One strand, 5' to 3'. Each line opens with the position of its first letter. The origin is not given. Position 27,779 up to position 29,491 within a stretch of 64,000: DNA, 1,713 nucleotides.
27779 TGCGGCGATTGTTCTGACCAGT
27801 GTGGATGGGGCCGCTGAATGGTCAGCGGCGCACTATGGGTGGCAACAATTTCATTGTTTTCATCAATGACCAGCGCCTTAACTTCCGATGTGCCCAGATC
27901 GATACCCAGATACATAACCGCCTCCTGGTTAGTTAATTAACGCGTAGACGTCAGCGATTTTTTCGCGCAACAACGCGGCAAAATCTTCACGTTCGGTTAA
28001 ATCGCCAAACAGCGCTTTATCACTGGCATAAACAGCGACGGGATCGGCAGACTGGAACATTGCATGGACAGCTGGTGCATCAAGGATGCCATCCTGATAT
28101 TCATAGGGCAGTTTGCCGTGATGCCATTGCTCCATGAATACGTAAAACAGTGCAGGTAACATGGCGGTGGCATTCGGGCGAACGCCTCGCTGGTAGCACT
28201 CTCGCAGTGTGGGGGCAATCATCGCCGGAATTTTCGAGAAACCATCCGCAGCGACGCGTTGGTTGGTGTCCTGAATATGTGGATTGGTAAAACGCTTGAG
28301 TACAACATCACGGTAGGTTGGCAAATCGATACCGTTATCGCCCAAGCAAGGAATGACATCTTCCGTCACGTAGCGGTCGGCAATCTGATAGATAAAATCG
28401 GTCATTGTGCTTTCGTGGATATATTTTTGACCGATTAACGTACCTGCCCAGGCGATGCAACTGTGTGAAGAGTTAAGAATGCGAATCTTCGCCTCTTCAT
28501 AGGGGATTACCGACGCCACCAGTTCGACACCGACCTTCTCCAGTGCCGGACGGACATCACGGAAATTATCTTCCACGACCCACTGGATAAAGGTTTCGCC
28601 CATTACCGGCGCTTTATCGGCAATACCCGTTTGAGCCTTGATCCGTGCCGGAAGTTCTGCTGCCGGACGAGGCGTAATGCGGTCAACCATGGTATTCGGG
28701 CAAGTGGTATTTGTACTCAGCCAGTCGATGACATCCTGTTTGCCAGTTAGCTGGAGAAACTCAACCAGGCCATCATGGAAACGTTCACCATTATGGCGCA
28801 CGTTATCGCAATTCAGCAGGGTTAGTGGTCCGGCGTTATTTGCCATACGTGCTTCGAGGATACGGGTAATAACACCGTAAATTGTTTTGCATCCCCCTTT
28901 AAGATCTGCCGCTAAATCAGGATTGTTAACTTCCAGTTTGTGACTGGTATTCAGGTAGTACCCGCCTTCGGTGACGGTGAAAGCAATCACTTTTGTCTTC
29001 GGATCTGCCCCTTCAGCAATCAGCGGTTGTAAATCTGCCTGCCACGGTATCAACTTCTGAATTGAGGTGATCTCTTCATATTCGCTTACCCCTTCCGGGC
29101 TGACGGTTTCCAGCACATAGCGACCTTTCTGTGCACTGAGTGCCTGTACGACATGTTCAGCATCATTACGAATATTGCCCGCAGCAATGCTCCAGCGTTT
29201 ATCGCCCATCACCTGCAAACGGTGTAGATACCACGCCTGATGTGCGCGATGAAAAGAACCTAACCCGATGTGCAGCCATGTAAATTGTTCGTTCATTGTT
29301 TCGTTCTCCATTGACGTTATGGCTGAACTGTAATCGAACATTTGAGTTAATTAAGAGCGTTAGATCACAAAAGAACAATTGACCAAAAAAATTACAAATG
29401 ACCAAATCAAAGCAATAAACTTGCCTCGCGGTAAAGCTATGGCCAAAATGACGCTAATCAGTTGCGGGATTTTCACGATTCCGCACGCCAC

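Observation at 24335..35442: An ~11 kb D-arabinitol/ribitol island sits where K-12 has the gat operon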

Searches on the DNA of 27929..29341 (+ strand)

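Call 15: search_dna_similar(query=window:27929-29341:+, collection=ecoli_genomes, mode=near, max_rows=60, rows=spread)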
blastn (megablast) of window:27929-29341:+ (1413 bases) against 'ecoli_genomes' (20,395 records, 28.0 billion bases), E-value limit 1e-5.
Records with a match: 330; places in all: 330; records where one place covers at least 80% of the query: 330.
Genomes with a match: 330 of 5426; with a place that covers at least 80% of the query: 330. Places per genome that has any: lowest 1, median 1, highest 1. On chromosomes: 330 places; on plasmids: 0.
Best place of each record, by identity: >=99% 303; 80-90% 27.
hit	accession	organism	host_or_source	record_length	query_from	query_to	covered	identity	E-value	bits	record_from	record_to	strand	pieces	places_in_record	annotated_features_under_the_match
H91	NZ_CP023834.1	Escherichia coli strain 4/2-1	Homo sapiens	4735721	1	1413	100%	100.0%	0e+0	2610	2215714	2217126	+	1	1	dalD: D-arabinitol 4-dehydrogenase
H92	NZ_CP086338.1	Escherichia coli strain EJN001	Homo sapiens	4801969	1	1413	100%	100.0%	0e+0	2610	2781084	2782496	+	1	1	dalD: D-arabinitol 4-dehydrogenase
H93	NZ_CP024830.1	Escherichia coli strain CREC-532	Homo sapiens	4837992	1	1413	100%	100.0%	0e+0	2610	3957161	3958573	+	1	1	dalD: D-arabinitol 4-dehydrogenase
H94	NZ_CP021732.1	Escherichia coli strain AR_0114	missing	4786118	1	1413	100%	100.0%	0e+0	2610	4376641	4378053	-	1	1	dalD: D-arabinitol 4-dehydrogenase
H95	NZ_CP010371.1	Escherichia coli strain 6409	Homo sapiens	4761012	1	1413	100%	100.0%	0e+0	2610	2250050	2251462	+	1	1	dalD: D-arabinitol 4-dehydrogenase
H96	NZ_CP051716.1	Escherichia coli strain SCU-118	Homo sapiens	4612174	1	1413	100%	100.0%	0e+0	2610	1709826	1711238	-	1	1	dalD: D-arabinitol 4-dehydrogenase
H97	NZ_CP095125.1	Escherichia coli strain Iso00270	Homo sapiens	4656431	1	1413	100%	100.0%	0e+0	2610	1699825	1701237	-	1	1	dalD: D-arabinitol 4-dehydrogenase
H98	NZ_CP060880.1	Escherichia coli strain EC26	Homo sapiens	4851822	1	1413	100%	100.0%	0e+0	2610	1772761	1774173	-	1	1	dalD: D-arabinitol 4-dehydrogenase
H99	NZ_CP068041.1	Escherichia coli strain XJW9B277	Bovine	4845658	1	1413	100%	100.0%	0e+0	2610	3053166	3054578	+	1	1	dalD: D-arabinitol 4-dehydrogenase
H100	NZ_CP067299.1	Escherichia coli strain ABW_A33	waste water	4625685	1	1413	100%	100.0%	0e+0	2610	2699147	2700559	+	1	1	dalD: D-arabinitol 4-dehydrogenase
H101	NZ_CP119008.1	Escherichia coli strain CE0011b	Bos taurus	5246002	1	1413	100%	100.0%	0e+0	2610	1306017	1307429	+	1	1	dalD: D-arabinitol 4-dehydrogenase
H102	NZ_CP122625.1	Escherichia coli strain ETEC4089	Sus scrofa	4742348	1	1413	100%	100.0%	0e+0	2610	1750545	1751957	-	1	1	dalD: D-arabinitol 4-dehydrogenase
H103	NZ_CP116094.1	Escherichia coli strain DETEC-S560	ICU staff rectal swab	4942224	1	1413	100%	100.0%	0e+0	2610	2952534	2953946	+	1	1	dalD: D-arabinitol 4-dehydrogenase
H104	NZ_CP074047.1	Escherichia coli strain PD7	Pig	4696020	1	1413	100%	100.0%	0e+0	2610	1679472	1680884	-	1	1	dalD: D-arabinitol 4-dehydrogenase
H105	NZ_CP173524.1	Escherichia coli strain 98212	Homo sapiens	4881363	1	1413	100%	100.0%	0e+0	2610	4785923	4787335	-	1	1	dalD: D-arabinitol 4-dehydrogenase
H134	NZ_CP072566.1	Escherichia coli strain WG5::TT12A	missing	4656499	1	1413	100%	99.9%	0e+0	2599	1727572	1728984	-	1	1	dalD: D-arabinitol 4-dehydrogenase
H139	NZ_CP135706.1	Escherichia coli strain TUM1880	missing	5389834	1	1413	100%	99.9%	0e+0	2599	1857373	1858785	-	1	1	dalD: D-arabinitol 4-dehydrogenase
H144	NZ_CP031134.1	Escherichia coli strain CFSAN064035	biological fluid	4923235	1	1413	100%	99.8%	0e+0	2593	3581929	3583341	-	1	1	dalD: D-arabinitol 4-dehydrogenase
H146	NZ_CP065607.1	Escherichia coli strain FDAARGOS_946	missing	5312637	1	1413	100%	82.8%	0e+0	1262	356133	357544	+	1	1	dalD: D-arabinitol 4-dehydrogenase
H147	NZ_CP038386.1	Escherichia coli O55:H7 strain DEC5D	Homo sapiens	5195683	1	1413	100%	82.8%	0e+0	1262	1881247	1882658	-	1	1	dalD: D-arabinitol 4-dehydrogenase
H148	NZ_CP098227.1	Escherichia coli strain XJ6-3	bovine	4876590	1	1413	100%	82.8%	0e+0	1256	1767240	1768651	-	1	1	dalD: D-arabinitol 4-dehydrogenase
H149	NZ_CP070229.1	Escherichia coli strain EC12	Homo sapiens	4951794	1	1413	100%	82.7%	0e+0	1251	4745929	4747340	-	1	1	dalD: D-arabinitol 4-dehydrogenase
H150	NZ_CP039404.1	Escherichia coli strain 377323_2f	Homo sapiens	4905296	1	1413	100%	82.6%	0e+0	1247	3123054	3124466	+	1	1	dalD: D-arabinitol 4-dehydrogenase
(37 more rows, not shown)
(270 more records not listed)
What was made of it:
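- dalD is in 330 of 5,426 genomes: 303 at >=99% identity and 27 at about 82.7% (call 15). The distribution among E. coli strains is patchy (call 15).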

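Call 16: get_annotated_region(hit=H147, flank=16000)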
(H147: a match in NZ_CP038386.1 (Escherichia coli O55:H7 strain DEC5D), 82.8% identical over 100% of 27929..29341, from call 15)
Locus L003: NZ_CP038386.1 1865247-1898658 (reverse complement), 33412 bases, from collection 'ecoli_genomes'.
description: Escherichia coli O55:H7 strain DEC5D chromosome, complete genome
organism: Escherichia coli O55:H7 strain DEC5D (NCBI taxid 244320)
replicon: chromosome; assembly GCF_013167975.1
host: Homo sapiens; source: missing; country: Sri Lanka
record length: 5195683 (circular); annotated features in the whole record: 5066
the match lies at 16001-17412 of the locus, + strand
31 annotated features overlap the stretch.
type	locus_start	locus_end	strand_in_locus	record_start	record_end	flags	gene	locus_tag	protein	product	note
CDS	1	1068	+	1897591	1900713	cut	mdtB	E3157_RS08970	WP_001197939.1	multidrug efflux RND transporter permease subunit MdtB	-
CDS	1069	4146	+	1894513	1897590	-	mdtC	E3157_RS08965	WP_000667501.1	multidrug efflux RND transporter permease subunit MdtC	-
CDS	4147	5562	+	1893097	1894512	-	mdtD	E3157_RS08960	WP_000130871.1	MFS transporter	-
CDS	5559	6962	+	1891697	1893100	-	baeS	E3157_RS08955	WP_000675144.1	two-component system sensor histidine kinase BaeS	-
CDS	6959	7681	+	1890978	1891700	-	baeR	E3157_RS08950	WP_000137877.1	two-component system response regulator BaeR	-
CDS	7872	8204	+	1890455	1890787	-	yegP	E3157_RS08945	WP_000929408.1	YegP family protein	-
CDS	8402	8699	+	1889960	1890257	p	-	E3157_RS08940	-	type II toxin-antitoxin system ParD family antitoxin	frameshifted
CDS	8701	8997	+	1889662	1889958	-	-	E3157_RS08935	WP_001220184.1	type II toxin-antitoxin system RelE/ParE family toxin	-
CDS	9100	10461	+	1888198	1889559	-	yegQ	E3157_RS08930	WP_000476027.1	tRNA 5-hydroxyuridine modification protein YegQ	-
CDS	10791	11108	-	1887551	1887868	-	-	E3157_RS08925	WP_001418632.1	hypothetical protein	-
CDS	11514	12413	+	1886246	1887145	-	yegS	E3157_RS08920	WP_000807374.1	lipid kinase YegS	-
CDS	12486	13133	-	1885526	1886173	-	-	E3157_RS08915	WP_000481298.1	HAD family hydrolase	-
CDS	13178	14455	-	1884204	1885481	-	-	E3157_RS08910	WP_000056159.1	RbtT/DalT/CsbX family MFS transporter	-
CDS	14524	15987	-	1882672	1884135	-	xylB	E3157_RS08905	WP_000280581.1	xylulokinase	-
CDS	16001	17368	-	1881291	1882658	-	dalD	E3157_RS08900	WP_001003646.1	D-arabinitol 4-dehydrogenase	-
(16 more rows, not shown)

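Call 17: get_annotated_region(hit=H150, flank=16000)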
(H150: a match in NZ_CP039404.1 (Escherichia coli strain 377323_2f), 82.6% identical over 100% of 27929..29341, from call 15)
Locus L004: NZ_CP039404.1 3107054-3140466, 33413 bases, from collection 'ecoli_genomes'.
description: Escherichia coli strain 377323_2f chromosome, complete genome
organism: Escherichia coli strain 377323_2f (NCBI taxid 562)
replicon: chromosome; assembly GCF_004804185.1
host: Homo sapiens; source: feces; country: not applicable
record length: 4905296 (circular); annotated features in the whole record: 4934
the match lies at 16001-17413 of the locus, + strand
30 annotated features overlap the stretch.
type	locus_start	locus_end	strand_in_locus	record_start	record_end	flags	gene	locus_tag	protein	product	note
CDS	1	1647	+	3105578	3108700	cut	mdtB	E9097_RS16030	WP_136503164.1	multidrug efflux RND transporter permease subunit MdtB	-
CDS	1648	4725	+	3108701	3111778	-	mdtC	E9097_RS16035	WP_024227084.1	multidrug efflux RND transporter permease subunit MdtC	-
CDS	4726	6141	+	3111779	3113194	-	mdtD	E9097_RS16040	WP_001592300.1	MFS transporter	-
CDS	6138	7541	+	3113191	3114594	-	baeS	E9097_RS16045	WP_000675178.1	two-component system sensor histidine kinase BaeS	-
CDS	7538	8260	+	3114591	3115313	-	baeR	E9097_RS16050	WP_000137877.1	two-component system response regulator BaeR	-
CDS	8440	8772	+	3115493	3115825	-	yegP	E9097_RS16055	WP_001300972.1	YegP family protein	-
CDS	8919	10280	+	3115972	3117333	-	yegQ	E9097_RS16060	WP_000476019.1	tRNA 5-hydroxyuridine modification protein YegQ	-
CDS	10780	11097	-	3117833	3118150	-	yegR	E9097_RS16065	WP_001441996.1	protein YegR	-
CDS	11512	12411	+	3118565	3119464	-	yegS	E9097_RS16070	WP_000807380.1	lipid kinase YegS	-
CDS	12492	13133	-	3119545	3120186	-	-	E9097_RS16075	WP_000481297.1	HAD family hydrolase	-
CDS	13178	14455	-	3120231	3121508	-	-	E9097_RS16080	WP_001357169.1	RbtT/DalT/CsbX family MFS transporter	-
CDS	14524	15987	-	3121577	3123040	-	xylB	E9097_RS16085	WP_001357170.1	xylulokinase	-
CDS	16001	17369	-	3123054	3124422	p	dalD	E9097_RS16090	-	D-arabinitol 4-dehydrogenase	frameshifted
CDS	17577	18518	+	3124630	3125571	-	-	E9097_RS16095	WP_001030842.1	sugar-binding transcriptional regulator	-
CDS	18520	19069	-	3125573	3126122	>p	-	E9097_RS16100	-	LacI family transcriptional regulator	frameshifted; incomplete; partial in the middle of a contig; missing N-terminus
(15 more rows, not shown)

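Call 38: get_annotated_region(hit=H144, flank=20000)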
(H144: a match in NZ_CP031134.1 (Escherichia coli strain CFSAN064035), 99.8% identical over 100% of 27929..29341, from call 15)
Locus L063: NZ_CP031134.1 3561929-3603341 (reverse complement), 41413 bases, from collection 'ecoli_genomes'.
description: Escherichia coli strain CFSAN064035 chromosome, complete genome
organism: Escherichia coli strain CFSAN064035 (NCBI taxid 562)
replicon: chromosome; assembly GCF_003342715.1
host: -; source: biological fluid; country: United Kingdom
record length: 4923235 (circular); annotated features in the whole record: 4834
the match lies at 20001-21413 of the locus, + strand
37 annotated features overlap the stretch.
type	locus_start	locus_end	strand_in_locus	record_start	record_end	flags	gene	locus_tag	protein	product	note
CDS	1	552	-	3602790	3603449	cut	yegL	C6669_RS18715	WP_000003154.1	vWA domain-containing protein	-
CDS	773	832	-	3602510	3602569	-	ibsA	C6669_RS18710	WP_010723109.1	type I toxin-antitoxin system toxin IbsA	-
CDS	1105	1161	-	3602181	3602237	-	-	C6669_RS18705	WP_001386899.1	type I toxin-antitoxin system Ibs family toxin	-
CDS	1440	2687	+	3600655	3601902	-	mdtA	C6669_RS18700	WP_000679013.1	multidrug efflux RND transporter subunit MdtA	-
CDS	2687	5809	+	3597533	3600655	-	mdtB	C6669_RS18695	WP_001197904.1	multidrug efflux RND transporter permease subunit MdtB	-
CDS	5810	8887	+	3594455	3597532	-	mdtC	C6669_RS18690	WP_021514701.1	multidrug efflux RND transporter permease subunit MdtC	-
CDS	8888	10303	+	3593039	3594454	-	mdtD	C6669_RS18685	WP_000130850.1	MFS transporter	-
CDS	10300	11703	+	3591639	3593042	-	baeS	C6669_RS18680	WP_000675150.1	two-component system sensor histidine kinase BaeS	-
CDS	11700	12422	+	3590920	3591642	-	baeR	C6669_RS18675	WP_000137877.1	two-component system response regulator BaeR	-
CDS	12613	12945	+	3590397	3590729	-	yegP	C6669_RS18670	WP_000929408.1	YegP family protein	-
CDS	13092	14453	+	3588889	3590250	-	yegQ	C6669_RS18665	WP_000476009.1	tRNA 5-hydroxyuridine modification protein YegQ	-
CDS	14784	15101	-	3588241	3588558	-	yegR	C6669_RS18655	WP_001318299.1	protein YegR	-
CDS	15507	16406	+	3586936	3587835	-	yegS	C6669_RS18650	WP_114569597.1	lipid kinase YegS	-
CDS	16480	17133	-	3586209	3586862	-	-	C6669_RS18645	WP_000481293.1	HAD family hydrolase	-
CDS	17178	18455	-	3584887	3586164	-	-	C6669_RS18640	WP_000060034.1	RbtT/DalT/CsbX family MFS transporter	-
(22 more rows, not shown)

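Call 39: get_annotated_region(hit=H139, flank=20000)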
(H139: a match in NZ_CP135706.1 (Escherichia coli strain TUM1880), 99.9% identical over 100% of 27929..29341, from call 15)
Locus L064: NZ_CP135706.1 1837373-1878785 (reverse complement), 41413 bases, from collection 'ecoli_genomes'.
description: Escherichia coli strain TUM1880 chromosome, complete genome
organism: Escherichia coli strain TUM1880 (NCBI taxid 562)
replicon: chromosome; assembly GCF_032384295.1
host: missing; source: missing; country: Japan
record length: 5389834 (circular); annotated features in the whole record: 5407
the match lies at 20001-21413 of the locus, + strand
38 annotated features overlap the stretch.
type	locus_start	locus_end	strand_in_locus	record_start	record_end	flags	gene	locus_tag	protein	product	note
CDS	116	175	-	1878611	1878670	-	ibsA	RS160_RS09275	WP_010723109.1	type I toxin-antitoxin system toxin IbsA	-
CDS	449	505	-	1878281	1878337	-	-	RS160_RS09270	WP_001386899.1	type I toxin-antitoxin system Ibs family toxin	-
CDS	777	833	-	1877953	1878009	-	-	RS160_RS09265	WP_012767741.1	type I toxin-antitoxin system Ibs family toxin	-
CDS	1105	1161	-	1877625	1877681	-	-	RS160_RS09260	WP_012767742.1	type I toxin-antitoxin system Ibs family toxin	-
CDS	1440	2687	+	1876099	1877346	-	mdtA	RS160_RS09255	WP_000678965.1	multidrug efflux RND transporter subunit MdtA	-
CDS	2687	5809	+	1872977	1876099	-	mdtB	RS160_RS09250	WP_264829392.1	multidrug efflux RND transporter permease subunit MdtB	-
CDS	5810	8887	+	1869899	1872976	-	mdtC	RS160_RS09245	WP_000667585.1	multidrug efflux RND transporter permease subunit MdtC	-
CDS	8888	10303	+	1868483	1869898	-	mdtD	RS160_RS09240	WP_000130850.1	MFS transporter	-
CDS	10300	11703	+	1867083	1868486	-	baeS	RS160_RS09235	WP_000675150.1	envelope stress sensor histidine kinase BaeS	-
CDS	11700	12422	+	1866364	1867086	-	baeR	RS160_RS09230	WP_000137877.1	envelope stress response regulator BaeR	-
CDS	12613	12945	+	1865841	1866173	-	yegP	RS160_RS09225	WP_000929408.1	YegP family protein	-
CDS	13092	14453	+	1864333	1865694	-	trhP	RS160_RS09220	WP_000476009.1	prephenate-dependent tRNA uridine(34) hydroxylase TrhP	-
CDS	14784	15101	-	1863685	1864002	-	yegR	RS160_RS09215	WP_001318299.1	lipoprotein YegR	-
CDS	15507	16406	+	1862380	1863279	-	yegS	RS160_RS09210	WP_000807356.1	lipid kinase YegS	-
CDS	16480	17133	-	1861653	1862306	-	-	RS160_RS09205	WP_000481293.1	HAD family hydrolase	-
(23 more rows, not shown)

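Call 45: get_annotated_region(hit=H134, flank=9000)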
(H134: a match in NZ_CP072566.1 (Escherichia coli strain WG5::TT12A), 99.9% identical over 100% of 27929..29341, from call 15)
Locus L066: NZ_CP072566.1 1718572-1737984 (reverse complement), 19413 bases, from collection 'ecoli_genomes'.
description: Escherichia coli strain WG5::TT12A chromosome, complete genome
organism: Escherichia coli strain WG5::TT12A (NCBI taxid 562)
replicon: chromosome; assembly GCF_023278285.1
host: -; source: missing; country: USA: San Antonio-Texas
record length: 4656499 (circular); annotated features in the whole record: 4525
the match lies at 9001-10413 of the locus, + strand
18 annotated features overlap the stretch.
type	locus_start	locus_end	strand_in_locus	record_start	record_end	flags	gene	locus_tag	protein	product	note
CDS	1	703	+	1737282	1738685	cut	baeS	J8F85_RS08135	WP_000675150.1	two-component system sensor histidine kinase BaeS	-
CDS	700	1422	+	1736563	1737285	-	baeR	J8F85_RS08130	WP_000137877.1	two-component system response regulator BaeR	-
CDS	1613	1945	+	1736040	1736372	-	yegP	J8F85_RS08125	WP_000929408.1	YegP family protein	-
CDS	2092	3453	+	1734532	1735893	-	yegQ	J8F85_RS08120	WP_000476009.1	tRNA 5-hydroxyuridine modification protein YegQ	-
CDS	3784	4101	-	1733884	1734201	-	yegR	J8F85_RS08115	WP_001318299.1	protein YegR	-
CDS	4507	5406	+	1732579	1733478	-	yegS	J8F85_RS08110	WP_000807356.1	lipid kinase YegS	-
CDS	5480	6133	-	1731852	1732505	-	-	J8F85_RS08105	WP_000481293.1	HAD family hydrolase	-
CDS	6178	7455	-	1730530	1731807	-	-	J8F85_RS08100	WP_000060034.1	RbtT/DalT/CsbX family MFS transporter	-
CDS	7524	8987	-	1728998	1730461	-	xylB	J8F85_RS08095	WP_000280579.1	xylulokinase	-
CDS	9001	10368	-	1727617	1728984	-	dalD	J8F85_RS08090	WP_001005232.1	D-arabinitol 4-dehydrogenase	-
CDS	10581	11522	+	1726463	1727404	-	-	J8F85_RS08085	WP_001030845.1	sugar-binding transcriptional regulator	-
CDS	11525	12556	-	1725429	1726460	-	-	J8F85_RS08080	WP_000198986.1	LacI family DNA-binding transcriptional regulator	-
CDS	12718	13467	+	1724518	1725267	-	-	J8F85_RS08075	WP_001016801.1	SDR family oxidoreductase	-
CDS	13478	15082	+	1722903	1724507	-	-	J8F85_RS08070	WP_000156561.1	FGGY family pentulose kinase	-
CDS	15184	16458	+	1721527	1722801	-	-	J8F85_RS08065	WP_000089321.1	RbtT/DalT/CsbX family MFS transporter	-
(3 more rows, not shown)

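Call 47: get_annotated_region(hit=H146, flank=7000)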
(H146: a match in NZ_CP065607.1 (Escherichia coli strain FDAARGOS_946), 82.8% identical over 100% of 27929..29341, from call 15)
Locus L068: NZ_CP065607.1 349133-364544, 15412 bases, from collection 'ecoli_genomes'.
description: Escherichia coli strain FDAARGOS_946 chromosome, complete genome
organism: Escherichia coli strain FDAARGOS_946 (NCBI taxid 562)
replicon: chromosome; assembly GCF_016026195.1
host: missing; source: missing; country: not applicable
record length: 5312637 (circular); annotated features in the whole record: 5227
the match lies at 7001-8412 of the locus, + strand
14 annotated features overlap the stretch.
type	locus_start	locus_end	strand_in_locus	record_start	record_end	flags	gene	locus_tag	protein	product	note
CDS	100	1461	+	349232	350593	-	yegQ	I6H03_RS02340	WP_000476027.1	tRNA 5-hydroxyuridine modification protein YegQ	-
CDS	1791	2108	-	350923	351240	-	-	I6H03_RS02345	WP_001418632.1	hypothetical protein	-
CDS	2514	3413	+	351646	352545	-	yegS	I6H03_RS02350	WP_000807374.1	lipid kinase YegS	-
CDS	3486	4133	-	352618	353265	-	-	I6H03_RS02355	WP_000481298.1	HAD family hydrolase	-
CDS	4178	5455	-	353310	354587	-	-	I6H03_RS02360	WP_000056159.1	RbtT/DalT/CsbX family MFS transporter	-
CDS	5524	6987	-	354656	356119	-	xylB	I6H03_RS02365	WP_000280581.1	xylulokinase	-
CDS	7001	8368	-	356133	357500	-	dalD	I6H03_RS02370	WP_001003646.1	D-arabinitol 4-dehydrogenase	-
CDS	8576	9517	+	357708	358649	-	-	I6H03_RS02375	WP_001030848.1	sugar-binding transcriptional regulator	-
CDS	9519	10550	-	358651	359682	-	-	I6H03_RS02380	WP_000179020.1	LacI family DNA-binding transcriptional regulator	-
CDS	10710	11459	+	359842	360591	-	-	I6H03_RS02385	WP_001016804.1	SDR family oxidoreductase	-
CDS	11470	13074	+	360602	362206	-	-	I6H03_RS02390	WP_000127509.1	FGGY family pentulose kinase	-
CDS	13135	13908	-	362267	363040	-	-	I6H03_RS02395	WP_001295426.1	DeoR/GlpR family DNA-binding transcription regulator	-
CDS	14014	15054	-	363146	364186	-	gatD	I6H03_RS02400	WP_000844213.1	galactitol-1-phosphate 5-dehydrogenase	-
CDS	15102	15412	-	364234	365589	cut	-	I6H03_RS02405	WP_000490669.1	PTS galactitol transporter subunit IIC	-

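Call 48: get_annotated_region(hit=H148, flank=7000)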
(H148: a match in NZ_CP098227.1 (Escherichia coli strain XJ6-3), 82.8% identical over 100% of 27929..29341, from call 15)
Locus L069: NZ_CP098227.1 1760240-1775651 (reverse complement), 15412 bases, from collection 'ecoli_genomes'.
description: Escherichia coli strain XJ6-3 chromosome, complete genome
organism: Escherichia coli strain XJ6-3 (NCBI taxid 562)
replicon: chromosome; assembly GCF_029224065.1
host: bovine; source: -; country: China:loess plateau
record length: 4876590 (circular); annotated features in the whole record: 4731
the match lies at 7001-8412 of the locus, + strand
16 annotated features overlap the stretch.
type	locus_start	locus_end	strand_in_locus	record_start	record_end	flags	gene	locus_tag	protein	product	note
CDS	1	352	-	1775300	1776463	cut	-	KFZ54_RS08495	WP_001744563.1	phage late control D family protein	-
CDS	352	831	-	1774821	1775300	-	-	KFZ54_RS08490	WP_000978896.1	phage tail protein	-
CDS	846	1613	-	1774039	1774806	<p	-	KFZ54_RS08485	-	phage tail tape measure protein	incomplete; partial in the middle of a contig; missing N-terminus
CDS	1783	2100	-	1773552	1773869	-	yegR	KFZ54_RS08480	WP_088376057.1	protein YegR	-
CDS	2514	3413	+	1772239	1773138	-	yegS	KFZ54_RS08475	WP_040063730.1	lipid kinase YegS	-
CDS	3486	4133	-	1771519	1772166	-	-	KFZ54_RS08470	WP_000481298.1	HAD family hydrolase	-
CDS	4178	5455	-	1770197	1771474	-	-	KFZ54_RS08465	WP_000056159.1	RbtT/DalT/CsbX family MFS transporter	-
CDS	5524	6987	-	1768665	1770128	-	xylB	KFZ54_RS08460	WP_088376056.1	xylulokinase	-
CDS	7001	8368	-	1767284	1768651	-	dalD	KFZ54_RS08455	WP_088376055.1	D-arabinitol 4-dehydrogenase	-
CDS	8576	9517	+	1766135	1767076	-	-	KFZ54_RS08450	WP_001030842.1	sugar-binding transcriptional regulator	-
CDS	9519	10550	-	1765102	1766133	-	-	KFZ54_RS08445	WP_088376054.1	LacI family DNA-binding transcriptional regulator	-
CDS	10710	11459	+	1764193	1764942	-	-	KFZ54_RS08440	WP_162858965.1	SDR family oxidoreductase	-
CDS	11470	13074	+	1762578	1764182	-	-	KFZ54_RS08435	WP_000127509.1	FGGY family pentulose kinase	-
CDS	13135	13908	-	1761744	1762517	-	-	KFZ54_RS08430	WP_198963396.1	DeoR/GlpR family DNA-binding transcription regulator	-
CDS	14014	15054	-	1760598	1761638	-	gatD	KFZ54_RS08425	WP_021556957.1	galactitol-1-phosphate 5-dehydrogenase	-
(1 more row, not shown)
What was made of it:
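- Tried and rejected: Two of the five sampled are intact apart from the missing rbtT (calls 47, 48).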
